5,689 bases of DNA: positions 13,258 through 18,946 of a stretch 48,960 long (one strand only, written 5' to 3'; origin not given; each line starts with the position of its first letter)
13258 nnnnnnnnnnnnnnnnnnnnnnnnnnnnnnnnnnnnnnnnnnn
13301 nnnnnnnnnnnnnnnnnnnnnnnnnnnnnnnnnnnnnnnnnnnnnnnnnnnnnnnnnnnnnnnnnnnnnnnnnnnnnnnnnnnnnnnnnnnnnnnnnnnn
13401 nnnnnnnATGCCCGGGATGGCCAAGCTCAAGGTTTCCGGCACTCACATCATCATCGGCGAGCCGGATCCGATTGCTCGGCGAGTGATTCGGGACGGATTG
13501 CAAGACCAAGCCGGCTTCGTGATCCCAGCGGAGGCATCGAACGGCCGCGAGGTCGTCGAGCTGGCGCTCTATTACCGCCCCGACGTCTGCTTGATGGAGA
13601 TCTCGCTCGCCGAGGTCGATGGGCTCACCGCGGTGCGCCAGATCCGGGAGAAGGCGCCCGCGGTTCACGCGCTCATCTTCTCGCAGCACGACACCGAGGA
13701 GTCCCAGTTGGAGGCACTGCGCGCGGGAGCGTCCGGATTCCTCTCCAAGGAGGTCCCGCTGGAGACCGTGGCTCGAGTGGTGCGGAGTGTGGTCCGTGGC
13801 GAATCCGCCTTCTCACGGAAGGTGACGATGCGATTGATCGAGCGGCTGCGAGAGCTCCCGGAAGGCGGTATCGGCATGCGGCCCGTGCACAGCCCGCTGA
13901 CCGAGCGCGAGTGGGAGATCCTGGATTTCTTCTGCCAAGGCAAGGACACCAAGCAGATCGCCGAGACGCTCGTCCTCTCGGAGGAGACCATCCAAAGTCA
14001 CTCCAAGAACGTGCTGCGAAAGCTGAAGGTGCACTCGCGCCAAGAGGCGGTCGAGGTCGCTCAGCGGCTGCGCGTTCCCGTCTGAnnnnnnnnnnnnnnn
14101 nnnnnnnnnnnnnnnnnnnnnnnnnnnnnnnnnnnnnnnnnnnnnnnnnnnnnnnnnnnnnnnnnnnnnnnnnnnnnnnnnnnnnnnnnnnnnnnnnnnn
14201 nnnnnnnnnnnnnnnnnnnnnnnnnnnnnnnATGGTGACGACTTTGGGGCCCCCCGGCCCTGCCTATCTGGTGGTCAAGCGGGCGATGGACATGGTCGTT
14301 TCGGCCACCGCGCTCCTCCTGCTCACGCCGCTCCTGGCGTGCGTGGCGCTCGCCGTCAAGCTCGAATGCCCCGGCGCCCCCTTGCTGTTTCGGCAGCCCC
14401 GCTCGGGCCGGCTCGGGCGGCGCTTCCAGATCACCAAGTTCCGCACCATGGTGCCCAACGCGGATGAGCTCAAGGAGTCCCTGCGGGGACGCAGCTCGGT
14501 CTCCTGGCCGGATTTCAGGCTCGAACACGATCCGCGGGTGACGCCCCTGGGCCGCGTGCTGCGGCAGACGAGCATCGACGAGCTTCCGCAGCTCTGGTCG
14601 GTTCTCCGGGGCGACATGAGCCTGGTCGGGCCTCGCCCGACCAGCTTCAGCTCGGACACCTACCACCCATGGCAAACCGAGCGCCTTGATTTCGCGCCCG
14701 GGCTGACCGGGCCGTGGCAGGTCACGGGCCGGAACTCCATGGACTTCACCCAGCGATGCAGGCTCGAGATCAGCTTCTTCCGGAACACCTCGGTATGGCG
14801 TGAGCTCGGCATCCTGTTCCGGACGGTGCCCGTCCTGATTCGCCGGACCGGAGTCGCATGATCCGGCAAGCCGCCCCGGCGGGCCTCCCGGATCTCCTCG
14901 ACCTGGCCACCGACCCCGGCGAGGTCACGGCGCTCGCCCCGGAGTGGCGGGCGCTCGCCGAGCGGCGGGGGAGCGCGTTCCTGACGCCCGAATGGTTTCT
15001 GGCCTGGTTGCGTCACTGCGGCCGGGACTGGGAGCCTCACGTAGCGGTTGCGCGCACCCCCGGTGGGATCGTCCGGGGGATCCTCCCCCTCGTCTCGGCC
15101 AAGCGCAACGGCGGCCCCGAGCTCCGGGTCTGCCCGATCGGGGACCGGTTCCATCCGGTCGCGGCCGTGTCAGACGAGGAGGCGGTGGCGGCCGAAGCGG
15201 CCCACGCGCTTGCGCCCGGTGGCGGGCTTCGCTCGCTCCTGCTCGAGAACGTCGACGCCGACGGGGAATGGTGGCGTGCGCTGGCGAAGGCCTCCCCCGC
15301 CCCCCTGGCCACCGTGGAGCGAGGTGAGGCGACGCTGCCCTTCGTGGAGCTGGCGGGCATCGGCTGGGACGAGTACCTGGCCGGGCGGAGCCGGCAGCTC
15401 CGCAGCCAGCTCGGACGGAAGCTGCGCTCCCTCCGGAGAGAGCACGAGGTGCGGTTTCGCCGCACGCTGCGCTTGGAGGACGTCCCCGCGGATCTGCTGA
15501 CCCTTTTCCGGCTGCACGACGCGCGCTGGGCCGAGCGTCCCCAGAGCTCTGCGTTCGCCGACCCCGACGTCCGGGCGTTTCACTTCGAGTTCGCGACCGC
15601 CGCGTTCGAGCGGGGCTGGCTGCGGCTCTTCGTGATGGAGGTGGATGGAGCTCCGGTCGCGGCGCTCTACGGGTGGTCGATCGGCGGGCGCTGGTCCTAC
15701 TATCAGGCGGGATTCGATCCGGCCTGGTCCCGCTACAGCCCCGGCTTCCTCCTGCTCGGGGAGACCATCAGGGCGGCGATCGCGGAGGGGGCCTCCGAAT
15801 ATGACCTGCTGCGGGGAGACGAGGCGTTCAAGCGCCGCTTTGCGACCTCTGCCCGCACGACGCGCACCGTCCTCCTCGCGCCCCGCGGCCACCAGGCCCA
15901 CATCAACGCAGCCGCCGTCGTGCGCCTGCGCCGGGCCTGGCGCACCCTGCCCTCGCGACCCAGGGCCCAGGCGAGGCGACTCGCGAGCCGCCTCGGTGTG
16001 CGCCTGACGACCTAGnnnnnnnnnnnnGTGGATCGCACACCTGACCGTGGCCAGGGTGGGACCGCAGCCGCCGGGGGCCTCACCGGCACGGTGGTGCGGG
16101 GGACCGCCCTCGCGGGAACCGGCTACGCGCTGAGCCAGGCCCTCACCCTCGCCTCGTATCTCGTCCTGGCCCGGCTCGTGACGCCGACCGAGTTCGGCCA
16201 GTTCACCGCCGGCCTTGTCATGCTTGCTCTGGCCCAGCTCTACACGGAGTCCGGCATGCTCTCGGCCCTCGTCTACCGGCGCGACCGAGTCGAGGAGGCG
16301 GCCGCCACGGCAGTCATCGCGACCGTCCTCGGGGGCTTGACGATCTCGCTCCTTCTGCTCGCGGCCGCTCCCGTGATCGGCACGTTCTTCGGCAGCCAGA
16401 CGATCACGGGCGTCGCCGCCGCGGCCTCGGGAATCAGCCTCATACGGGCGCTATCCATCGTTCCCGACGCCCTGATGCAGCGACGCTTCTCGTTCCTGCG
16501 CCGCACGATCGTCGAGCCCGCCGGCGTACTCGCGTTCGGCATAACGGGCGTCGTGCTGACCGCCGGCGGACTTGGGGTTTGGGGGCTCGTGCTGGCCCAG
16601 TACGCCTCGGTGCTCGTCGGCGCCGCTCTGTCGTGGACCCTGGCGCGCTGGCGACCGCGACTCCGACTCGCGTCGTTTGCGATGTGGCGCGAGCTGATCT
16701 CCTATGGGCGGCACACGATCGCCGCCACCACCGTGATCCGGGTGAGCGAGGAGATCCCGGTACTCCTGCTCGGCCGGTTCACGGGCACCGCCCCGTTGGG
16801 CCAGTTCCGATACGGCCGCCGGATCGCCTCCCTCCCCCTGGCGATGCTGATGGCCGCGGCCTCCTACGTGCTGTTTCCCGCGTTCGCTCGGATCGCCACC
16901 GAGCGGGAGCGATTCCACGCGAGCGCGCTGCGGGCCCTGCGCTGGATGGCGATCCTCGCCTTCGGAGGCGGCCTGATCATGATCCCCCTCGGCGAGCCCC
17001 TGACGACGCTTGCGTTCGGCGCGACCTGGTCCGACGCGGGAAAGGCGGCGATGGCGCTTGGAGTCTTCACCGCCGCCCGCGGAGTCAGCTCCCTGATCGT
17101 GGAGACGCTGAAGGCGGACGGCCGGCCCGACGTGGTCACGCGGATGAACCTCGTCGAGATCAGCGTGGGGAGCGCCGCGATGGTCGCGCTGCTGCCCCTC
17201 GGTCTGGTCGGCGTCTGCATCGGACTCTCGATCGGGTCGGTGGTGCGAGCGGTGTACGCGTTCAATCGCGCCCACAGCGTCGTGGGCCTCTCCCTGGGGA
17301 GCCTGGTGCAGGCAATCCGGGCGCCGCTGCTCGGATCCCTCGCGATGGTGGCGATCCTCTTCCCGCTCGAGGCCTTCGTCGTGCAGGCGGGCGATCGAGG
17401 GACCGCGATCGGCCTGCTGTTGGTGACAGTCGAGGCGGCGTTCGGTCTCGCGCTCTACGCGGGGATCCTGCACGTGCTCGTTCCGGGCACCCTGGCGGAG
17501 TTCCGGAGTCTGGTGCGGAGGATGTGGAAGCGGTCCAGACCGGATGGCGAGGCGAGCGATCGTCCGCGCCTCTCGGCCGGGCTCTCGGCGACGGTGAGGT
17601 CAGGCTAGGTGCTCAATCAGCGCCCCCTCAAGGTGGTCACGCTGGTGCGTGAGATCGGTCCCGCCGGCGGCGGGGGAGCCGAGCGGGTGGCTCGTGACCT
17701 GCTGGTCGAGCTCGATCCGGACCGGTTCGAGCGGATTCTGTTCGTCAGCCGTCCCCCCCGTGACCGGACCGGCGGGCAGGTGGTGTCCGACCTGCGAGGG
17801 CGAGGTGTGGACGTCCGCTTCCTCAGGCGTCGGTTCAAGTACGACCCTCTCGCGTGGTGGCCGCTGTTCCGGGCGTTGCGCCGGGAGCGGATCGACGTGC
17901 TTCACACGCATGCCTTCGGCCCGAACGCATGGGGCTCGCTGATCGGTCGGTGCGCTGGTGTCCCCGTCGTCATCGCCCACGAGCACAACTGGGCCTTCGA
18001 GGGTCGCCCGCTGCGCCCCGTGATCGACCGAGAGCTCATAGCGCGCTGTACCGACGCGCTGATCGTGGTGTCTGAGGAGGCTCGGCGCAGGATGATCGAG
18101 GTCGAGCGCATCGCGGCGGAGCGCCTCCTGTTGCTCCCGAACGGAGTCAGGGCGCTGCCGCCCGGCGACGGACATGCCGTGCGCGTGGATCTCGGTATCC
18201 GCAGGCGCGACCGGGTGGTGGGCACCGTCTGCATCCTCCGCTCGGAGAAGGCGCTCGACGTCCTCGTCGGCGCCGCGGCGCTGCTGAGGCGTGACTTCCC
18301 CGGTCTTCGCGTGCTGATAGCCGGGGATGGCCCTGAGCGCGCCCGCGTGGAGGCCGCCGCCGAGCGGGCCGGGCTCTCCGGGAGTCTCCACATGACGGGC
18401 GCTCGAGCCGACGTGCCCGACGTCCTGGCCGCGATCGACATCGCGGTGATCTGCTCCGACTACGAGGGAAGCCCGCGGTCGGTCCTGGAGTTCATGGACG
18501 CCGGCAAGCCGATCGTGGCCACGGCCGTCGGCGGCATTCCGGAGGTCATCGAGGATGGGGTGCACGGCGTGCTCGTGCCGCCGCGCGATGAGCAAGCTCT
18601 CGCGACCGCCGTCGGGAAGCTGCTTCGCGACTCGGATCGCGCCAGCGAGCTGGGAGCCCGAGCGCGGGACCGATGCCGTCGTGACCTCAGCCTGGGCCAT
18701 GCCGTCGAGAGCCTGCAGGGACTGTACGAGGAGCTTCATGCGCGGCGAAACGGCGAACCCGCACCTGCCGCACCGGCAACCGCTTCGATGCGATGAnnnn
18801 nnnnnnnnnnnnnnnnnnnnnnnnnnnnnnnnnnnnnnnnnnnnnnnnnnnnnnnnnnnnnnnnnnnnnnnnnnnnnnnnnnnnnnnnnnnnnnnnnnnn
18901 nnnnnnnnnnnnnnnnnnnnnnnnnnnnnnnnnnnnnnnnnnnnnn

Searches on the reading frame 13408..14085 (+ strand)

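Call 34: search_protein_families(library=pfam, proteins=[window:13408-14085:+], max_evalue=0.00001)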
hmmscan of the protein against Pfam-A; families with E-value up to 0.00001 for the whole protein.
window:13408-14085:+ (225 aa): 3 families
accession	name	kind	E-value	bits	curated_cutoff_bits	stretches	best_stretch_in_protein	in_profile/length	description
PF00196.25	GerE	-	1.5e-20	73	23.5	1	163-218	2-57/57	Bacterial regulatory proteins, luxR family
PF00072.30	Response_reg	-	2.1e-19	70.2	30.2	1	14-122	1-107/111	Response regulator receiver domain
PF04545.22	Sigma70_r4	-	9.2e-06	25.5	24.1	0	164-207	5-49/50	Sigma-70, region 4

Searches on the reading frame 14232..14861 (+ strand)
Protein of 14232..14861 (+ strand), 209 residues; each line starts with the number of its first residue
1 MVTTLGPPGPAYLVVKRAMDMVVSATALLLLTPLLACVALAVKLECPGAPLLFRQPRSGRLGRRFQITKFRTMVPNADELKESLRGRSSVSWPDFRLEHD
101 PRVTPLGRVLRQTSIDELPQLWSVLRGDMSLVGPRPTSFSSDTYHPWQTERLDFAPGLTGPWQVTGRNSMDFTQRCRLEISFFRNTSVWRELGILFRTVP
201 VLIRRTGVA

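Call 34: search_protein_families(library=pfam, proteins=[window:14232-14861:+], max_evalue=0.00001)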
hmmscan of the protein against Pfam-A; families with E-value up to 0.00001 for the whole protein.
window:14232-14861:+ (209 aa): 1 family
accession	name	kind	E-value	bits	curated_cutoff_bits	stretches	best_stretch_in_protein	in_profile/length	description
PF02397.22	Bac_transf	-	2.4e-58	197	27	1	16-203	1-178/179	Bacterial sugar transferase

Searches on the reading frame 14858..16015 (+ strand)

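Call 35: search_protein_families(library=pfam, proteins=[window:14858-16015:+], max_evalue=0.00001)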
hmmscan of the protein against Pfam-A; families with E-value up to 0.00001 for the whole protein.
window:14858-16015:+ (385 aa): 1 family
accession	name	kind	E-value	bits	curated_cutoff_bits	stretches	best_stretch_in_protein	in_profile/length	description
PF13480.13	Acetyltransf_6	-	6.4e-40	137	22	1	180-326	2-143/143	Acetyltransferase (GNAT) domain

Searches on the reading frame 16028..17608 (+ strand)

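Call 35: search_protein_families(library=pfam, proteins=[window:16028-17608:+], max_evalue=0.00001)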
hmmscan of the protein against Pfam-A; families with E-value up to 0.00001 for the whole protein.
window:16028-17608:+ (526 aa): 2 families
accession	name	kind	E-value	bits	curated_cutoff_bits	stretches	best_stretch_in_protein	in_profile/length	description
PF13440.11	Polysacc_synt_3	-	2.6e-49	168.5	23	1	46-337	1-291/293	Polysaccharide biosynthesis protein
PF01943.22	Polysacc_synt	-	3.5e-24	86.1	28.2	1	22-289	1-273/274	Polysaccharide biosynthesis protein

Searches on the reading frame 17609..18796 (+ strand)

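Call 35: search_protein_families(library=pfam, proteins=[window:17609-18796:+], max_evalue=0.00001)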
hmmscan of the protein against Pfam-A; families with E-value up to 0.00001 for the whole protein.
window:17609-18796:+ (395 aa): 5 families
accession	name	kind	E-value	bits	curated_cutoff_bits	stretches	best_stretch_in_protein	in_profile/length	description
PF00534.26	Glycos_transf_1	-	5.8e-35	120.8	26.4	1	193-354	7-171/172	Glycosyl transferases group 1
PF13692.12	Glyco_trans_1_4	-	2.6e-34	118.9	27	1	203-341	3-142/142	Glycosyl transferases group 1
PF13439.12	Glyco_transf_4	-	3.4e-22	79.7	28.5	1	22-180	2-166/170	Glycosyltransferase Family 4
PF13579.12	Glyco_trans_4_4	-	1.1e-15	58.8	29.7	1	22-179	1-158/158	Glycosyl transferase 4-like domain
PF13524.12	Glyco_trans_1_2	-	2.3e-06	28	25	1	231-369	13-142/144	Glycosyl transferase-like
